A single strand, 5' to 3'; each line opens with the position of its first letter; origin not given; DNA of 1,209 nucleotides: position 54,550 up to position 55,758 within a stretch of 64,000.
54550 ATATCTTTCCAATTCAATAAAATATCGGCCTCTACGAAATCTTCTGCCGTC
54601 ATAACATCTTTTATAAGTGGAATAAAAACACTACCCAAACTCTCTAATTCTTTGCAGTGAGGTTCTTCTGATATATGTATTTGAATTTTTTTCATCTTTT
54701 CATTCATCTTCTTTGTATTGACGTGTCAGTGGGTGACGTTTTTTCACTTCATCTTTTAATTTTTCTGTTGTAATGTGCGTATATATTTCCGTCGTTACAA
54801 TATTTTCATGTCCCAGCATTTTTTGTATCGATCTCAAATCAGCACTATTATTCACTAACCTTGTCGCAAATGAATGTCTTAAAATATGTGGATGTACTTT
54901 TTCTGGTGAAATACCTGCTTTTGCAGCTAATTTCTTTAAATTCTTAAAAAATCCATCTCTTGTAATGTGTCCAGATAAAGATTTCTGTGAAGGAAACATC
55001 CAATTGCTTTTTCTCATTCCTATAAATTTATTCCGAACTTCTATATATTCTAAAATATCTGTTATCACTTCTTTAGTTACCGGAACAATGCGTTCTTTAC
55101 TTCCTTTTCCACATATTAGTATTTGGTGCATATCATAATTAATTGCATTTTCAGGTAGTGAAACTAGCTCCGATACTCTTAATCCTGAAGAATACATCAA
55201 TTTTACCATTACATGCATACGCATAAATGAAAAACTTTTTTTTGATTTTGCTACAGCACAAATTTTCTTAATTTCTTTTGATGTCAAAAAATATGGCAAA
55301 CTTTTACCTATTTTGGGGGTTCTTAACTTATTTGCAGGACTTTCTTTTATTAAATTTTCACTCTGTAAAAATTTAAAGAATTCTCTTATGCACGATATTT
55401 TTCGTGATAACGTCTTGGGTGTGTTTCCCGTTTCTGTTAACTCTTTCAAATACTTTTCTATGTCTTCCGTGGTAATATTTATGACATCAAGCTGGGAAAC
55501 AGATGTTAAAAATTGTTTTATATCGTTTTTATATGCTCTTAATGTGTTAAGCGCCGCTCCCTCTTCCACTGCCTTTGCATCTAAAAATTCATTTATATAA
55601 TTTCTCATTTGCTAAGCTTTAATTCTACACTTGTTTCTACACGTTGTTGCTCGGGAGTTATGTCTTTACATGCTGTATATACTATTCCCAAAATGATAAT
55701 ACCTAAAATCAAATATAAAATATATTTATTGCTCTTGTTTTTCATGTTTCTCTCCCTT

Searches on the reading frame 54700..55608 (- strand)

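Call 91: search_protein_families(library=pfam, proteins=[window:54700-55608:-], max_evalue=0.00001)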
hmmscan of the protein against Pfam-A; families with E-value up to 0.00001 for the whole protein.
window:54700-55608:- (302 aa): 3 families
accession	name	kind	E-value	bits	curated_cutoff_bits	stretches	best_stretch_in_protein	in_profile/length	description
PF00589.27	Phage_integrase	-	1.7e-41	142.3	27.1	1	107-281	2-170/172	Phage integrase family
PF02899.23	Phage_int_SAM_1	-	4.4e-16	59.4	22.3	1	5-84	1-82/83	Phage integrase, N-terminal SAM-like domain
PF13495.12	Phage_int_SAM_4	-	3e-07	31.2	27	1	6-81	3-78/85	Phage integrase, N-terminal SAM-like domain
